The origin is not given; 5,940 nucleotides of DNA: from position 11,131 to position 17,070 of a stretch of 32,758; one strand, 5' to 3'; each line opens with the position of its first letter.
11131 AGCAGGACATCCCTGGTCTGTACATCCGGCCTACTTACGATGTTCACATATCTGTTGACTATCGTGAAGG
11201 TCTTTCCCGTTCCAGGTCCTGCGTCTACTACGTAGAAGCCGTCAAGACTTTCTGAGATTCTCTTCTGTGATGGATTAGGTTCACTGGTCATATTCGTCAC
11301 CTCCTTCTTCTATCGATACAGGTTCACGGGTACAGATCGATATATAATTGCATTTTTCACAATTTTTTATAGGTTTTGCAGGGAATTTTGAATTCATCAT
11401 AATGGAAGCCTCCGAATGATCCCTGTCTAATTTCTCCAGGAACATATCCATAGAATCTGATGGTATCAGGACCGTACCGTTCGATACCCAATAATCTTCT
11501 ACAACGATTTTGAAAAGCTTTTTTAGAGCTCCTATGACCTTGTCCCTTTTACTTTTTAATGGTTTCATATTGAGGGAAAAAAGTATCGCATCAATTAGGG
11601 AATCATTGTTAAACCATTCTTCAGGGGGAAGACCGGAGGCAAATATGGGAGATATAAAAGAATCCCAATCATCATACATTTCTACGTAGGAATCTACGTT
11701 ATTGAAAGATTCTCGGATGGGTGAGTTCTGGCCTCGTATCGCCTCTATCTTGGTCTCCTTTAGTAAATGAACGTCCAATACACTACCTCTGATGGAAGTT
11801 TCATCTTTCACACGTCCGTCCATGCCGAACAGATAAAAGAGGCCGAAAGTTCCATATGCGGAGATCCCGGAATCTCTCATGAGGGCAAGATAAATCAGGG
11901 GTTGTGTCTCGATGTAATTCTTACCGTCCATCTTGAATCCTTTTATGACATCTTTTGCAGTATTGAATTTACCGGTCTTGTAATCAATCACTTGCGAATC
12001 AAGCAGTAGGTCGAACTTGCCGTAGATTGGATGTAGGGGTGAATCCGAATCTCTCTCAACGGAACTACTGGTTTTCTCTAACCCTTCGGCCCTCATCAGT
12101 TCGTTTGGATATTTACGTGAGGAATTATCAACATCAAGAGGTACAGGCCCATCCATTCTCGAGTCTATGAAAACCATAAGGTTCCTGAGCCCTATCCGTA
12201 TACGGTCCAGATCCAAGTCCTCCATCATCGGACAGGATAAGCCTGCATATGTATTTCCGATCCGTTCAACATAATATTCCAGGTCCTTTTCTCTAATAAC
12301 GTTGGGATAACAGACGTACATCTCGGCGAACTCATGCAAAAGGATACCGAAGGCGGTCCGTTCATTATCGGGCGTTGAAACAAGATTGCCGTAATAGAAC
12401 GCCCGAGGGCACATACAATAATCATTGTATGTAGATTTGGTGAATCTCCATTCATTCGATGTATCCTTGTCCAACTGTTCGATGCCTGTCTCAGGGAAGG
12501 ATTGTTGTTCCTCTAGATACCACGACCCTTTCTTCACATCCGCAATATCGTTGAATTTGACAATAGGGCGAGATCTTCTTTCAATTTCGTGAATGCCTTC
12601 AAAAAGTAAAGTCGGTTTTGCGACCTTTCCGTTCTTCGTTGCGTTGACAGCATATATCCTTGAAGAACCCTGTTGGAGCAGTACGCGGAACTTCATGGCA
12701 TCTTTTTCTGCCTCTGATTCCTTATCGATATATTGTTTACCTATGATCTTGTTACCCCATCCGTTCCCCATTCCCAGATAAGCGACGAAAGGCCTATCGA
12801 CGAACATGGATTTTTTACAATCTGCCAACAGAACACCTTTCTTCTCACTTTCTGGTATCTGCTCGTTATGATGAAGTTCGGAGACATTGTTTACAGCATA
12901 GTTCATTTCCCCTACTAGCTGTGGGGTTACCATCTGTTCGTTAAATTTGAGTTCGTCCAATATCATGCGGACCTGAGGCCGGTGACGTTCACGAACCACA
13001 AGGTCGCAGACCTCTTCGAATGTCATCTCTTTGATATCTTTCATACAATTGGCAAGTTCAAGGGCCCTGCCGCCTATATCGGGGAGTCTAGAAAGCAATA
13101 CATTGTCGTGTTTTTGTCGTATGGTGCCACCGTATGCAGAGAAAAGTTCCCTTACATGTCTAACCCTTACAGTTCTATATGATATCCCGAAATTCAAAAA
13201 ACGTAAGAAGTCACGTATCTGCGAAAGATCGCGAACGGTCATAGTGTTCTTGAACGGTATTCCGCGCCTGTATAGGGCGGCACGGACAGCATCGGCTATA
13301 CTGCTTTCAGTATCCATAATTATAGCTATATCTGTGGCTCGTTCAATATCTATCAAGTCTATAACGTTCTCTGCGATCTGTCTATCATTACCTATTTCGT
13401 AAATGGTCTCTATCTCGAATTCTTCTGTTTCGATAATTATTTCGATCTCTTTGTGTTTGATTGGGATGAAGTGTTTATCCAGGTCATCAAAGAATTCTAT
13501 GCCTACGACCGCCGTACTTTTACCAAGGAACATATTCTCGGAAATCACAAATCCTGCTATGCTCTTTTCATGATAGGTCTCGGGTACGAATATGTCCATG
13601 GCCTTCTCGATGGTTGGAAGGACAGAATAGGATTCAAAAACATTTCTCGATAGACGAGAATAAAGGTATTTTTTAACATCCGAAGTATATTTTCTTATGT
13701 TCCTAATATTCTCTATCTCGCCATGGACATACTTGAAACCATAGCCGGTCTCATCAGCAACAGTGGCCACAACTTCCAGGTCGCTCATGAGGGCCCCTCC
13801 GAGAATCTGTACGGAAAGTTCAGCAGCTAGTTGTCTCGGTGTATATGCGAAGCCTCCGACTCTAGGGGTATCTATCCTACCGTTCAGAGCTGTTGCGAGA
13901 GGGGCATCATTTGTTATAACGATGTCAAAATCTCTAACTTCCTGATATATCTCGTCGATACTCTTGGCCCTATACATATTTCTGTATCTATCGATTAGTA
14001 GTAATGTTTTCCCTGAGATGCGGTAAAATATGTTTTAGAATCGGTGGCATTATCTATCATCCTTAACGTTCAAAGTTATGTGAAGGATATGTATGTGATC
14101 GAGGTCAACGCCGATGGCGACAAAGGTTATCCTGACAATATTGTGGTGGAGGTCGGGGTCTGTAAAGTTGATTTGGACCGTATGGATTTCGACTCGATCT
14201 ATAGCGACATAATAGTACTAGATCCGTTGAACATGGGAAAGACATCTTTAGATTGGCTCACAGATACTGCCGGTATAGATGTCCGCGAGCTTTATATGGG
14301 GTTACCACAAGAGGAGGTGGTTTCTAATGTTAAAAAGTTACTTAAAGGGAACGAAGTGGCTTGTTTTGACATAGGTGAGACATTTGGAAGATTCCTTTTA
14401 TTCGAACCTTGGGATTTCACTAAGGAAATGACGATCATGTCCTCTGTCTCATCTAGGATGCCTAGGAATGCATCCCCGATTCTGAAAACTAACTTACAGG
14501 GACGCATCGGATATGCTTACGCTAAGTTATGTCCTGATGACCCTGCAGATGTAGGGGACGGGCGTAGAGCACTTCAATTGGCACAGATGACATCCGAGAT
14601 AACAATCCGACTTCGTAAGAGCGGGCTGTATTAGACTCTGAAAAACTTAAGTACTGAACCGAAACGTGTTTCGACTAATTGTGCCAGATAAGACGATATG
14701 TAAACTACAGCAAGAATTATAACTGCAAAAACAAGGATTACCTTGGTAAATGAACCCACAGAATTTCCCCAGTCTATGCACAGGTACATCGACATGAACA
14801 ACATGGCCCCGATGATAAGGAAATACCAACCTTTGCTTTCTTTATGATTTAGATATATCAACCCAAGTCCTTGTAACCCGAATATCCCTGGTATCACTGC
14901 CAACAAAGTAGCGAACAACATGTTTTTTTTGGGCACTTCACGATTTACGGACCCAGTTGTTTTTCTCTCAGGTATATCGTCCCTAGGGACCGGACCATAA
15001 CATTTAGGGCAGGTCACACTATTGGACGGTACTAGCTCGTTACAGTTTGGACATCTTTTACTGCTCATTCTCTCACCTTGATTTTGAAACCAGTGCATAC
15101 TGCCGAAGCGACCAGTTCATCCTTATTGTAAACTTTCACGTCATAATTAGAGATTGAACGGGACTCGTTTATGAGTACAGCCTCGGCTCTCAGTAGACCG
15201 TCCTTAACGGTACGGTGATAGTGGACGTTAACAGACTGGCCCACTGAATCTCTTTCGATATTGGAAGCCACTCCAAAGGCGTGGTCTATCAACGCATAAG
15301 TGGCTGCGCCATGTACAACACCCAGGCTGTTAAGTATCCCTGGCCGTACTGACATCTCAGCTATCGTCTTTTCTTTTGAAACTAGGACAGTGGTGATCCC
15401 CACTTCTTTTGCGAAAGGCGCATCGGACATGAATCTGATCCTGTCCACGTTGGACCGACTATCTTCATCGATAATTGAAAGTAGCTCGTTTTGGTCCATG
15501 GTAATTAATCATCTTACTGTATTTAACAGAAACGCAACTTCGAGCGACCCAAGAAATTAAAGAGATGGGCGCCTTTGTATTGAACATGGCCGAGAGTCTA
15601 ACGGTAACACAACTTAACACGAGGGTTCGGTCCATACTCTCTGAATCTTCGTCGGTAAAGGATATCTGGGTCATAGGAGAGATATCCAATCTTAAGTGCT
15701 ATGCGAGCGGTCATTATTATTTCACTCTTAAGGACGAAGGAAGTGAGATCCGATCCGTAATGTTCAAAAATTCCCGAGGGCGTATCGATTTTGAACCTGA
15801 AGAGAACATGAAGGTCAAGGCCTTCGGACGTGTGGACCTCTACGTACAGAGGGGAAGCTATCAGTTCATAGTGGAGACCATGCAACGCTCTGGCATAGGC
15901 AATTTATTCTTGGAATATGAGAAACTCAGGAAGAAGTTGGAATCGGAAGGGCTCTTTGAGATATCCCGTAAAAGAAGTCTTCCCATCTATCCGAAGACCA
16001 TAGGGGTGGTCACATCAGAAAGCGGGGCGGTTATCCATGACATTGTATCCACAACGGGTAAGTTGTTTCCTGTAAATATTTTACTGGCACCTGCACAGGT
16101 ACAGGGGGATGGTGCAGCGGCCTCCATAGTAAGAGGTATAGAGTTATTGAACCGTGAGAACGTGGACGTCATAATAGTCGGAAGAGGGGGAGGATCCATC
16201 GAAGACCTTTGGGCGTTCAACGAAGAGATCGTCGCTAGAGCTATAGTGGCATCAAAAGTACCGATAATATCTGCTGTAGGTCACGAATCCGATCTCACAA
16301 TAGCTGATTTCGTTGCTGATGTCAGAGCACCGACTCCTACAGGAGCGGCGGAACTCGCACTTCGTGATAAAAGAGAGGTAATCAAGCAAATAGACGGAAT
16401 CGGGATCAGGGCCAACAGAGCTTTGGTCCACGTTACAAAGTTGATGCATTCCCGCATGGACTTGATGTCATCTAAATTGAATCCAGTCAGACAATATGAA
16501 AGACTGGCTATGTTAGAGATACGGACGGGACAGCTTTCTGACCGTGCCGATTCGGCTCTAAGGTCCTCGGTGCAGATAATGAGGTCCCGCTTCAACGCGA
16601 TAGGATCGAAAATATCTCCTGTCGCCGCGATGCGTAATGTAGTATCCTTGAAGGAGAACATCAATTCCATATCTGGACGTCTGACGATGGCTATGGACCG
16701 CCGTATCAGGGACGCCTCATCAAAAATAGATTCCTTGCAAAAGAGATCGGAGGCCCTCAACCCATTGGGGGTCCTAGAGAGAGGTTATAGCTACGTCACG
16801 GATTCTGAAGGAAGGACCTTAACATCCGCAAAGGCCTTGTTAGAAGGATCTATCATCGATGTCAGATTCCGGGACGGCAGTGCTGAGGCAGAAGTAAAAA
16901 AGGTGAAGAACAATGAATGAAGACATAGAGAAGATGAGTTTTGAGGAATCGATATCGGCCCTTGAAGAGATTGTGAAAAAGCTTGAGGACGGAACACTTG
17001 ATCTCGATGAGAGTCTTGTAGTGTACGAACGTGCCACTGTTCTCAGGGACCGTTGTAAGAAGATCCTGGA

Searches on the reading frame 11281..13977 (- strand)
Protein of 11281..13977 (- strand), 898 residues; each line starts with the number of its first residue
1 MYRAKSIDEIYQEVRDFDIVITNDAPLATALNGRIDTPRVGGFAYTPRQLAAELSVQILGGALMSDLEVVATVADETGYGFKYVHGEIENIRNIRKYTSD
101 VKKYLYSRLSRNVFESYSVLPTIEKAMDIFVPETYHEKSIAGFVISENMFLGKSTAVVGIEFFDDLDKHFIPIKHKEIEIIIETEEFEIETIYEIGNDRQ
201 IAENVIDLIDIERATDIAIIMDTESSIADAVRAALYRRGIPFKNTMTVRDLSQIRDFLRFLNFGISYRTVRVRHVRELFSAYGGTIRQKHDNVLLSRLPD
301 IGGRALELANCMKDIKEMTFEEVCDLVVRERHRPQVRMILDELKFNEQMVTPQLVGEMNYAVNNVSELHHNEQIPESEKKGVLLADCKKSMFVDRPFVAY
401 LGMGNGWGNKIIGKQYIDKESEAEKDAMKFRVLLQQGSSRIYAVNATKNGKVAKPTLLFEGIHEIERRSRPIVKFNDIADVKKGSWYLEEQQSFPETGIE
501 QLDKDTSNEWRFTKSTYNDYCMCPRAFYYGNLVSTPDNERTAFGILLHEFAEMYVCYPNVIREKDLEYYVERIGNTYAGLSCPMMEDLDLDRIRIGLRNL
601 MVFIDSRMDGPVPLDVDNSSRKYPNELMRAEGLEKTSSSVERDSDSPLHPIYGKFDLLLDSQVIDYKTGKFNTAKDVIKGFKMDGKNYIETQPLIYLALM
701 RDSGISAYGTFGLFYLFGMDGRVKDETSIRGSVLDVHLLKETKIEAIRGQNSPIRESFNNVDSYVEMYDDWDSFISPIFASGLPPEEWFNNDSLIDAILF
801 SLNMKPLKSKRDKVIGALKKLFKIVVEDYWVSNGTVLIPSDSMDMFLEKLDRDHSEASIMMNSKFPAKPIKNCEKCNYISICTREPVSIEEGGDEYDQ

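Call 9: search_protein_families(library=pfam, proteins=[window:11281-13977:-], max_evalue=0.001)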
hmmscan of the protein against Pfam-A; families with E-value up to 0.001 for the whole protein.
window:11281-13977:- (898 aa): 1 family
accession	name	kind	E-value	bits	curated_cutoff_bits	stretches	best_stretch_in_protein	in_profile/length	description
PF12705.13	PDDEXK_1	-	8.7e-13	49.2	22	1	512-882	2-246/247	PD-(D/E)XK nuclease superfamily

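Call 55: search_protein_families(library=padloc, proteins=[window:11281-13977:-], max_evalue=0.001)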
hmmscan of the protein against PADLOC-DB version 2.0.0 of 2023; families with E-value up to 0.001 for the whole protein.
window:11281-13977:- (898 aa): 1 family
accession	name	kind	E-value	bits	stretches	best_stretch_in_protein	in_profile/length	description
PDLC01447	Cas4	-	2.6e-07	29.3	0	511-707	4-98/161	"CAS-I,CAS-II,CAS-III,CAS-IV,CAS-V,CAS-VI; acquisition_associated"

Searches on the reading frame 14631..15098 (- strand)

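Call 9: search_protein_families(library=pfam, proteins=[window:14631-15098:-], max_evalue=0.001)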
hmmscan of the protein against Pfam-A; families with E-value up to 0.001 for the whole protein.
window:14631-15098:- (155 aa): 0 families

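Call 54: search_protein_families(library=pfam, proteins=[window:14631-15098:-], max_evalue=0.01)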
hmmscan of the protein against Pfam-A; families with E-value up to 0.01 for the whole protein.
window:14631-15098:- (155 aa): 6 families
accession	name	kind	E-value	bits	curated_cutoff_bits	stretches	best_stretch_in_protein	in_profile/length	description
PF11457.13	DUF3021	-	0.001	19.7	24.7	1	56-139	33-118/130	Protein of unknown function (DUF3021)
PF12773.13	DZR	-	0.0011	19.5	27.3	1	8-33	19-44/45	Double zinc ribbon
PF13240.11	Zn_Ribbon_1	-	0.0025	18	25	1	16-33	2-19/23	zinc-ribbon domain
PF07282.18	Cas12f1-like_TNB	-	0.0071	16.9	26.3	0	8-39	23-52/60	Cas12f1-like, TNB domain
PF06677.18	Auto_anti-p27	-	0.0075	16.8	24.1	0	7-20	9-22/40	Sjogren's syndrome/scleroderma autoantigen 1 (Autoantigen p27)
PF14087.12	DUF4267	-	0.0099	16.3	27.8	0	73-132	48-107/110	Domain of unknown function (DUF4267)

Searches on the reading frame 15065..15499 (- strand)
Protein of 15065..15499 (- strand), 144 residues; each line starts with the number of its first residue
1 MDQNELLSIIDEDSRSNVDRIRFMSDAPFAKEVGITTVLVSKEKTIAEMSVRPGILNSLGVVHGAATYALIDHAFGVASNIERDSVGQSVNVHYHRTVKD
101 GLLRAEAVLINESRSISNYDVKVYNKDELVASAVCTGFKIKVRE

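Call 9: search_protein_families(library=pfam, proteins=[window:15065-15499:-], max_evalue=0.001)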
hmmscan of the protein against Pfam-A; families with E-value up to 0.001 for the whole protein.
window:15065-15499:- (144 aa): 3 families
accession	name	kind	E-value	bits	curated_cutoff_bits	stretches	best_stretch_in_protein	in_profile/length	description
PF03061.28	4HBT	-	1.9e-12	47.8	20.6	1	60-130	2-77/79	Thioesterase superfamily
PF14539.12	DUF4442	-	3.7e-06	27.6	25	1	23-127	9-117/132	Domain of unknown function (DUF4442)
PF13622.12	4HBT_3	-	0.00039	21.1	24.3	1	57-136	6-81/83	Acyl-CoA thioesterase N-terminal domain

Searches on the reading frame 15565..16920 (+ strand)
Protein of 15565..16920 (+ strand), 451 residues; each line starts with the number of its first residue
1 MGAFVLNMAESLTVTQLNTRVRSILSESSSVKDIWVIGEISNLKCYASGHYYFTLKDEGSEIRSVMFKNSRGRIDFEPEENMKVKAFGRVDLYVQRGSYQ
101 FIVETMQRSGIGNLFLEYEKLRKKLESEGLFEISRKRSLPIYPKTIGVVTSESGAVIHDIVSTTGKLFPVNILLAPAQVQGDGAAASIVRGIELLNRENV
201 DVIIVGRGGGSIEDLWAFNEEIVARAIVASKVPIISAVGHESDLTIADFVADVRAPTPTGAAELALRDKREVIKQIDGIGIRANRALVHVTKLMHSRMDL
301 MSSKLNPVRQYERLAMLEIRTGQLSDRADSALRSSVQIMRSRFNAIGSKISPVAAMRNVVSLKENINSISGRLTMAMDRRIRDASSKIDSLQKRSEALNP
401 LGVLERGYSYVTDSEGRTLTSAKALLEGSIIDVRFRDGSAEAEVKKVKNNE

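Call 3: search_protein_families(library=pfam, proteins=[window:15565-16920:+], max_evalue=0.1)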
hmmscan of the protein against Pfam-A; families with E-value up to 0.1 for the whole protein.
window:15565-16920:+ (451 aa): 3 families
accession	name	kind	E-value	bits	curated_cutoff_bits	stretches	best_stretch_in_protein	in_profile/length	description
PF02601.20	Exonuc_VII_L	-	1.4e-95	320.8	35.9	1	130-442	1-314/315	Exonuclease VII, large subunit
PF13742.12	tRNA_anti_2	-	2e-29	102.1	27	1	12-107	1-95/95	OB-fold nucleic acid binding domain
PF01336.31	tRNA_anti-codon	-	7.2e-09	35.9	27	1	34-107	1-73/75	OB-fold nucleic acid binding domain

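Call 36: find_related_loci(query=A3, collection=genome_contigs, flank=10000)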
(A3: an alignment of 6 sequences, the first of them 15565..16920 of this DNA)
Query A3 (451 aa) in genome_contigs; peptide patterns used: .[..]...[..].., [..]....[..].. (x = any residue, [..] = any of these).
600 stretches matched a pattern (row limit reached: there are more); 600 encode a relative of the query (tblastn E <= 1e-3); the best 80 are kept; 80 distinct loci.
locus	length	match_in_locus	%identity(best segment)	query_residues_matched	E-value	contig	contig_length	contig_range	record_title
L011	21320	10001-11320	42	12-451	1e-110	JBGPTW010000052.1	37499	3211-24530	MAG: Candidatus Methylomirabilia bacterium isolate OBJ1_062018_110_59 k141_2736567_length_37499_cov_13.9954, whole genom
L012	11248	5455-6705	42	12-451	1e-106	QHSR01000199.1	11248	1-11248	MAG: Candidatus Rokuibacteriota bacterium isolate AR26 14_1009_13_40cm_scaffold_4808_curated, whole genome shotgun seque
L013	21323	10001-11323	40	12-451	2e-102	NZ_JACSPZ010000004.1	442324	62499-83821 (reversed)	Solibacillus faecavium strain A46 NODE_4_length_442324_cov_36.575287, whole genome shotgun sequence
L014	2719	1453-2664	42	6-451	3e-104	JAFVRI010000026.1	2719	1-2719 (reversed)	MAG: Clostridia bacterium isolate RGIG5324 Sheep_Colon-2__c65657, whole genome shotgun sequence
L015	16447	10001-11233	41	10-442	8e-101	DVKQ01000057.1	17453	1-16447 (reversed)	MAG TPA_asm: Candidatus Onthousia faecipullorum isolate CHK195-26880 CHK195__C193304_L17453_ERR3414590, whole genome sho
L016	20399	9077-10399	42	12-451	8e-100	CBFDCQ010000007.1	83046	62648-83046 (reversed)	MAG TPA_asm: uncultured bacterium isolate SRR26215682_binner13_Refined_62 genome assembly, contig: ERZ25073476.39, whole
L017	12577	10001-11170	42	11-444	1e-99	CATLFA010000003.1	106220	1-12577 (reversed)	MAG TPA_asm: uncultured Clostridiaceae bacterium isolate MGG08105_1680015421 genome assembly, contig: ERR3199605_286, wh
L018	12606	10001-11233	39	12-444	1e-99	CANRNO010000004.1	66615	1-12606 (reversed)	MAG: uncultured Bacilli bacterium isolate Lapin-020__bin61 genome assembly, contig: Lapin-020__NODE_380_length_66615_cov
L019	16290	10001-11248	40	10-447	5e-99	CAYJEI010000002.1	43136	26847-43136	MAG TPA_asm: uncultured Muribaculaceae bacterium isolate ERP123703_co1_48 genome assembly, contig: NODE_822_length_43136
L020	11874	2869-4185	41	10-448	3e-98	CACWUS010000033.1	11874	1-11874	MAG: uncultured Erysipelotrichaceae bacterium isolate RUG10929 genome assembly, contig: RUG10929_asm_33, whole genome sh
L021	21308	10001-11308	40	12-449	7e-98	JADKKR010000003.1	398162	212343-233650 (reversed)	MAG: Geobacteraceae bacterium isolate Viby_18-Q3-R106-67_BAT3C.94 tig00000284-10-3987410, whole genome shotgun sequence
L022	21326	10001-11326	40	10-451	2e-97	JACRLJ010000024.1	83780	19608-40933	MAG: Candidatus Hydrogenedentota bacterium isolate NC_groundwater_1878_Pr3_B-0.1um_59_9 SR2-18-B1_coassembly_29769, whol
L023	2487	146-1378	42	12-444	3e-101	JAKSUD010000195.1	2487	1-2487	MAG: archaeon isolate Horse_feces324 MAG324_195, whole genome shotgun sequence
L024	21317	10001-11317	42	12-451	3e-97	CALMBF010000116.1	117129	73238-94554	MAG TPA_asm: uncultured Geobacter sp. isolate SRR5215464_bin.112_CONCOCT_v1.1_MAG genome assembly, contig: ERZ781360.14,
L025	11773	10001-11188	39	11-451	5e-97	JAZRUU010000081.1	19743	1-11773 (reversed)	MAG: Clostridia bacterium isolate T1900045336_YK20190025.MAGScoT_cleanbin_000022 SGB_6604_k141_116663, whole genome shot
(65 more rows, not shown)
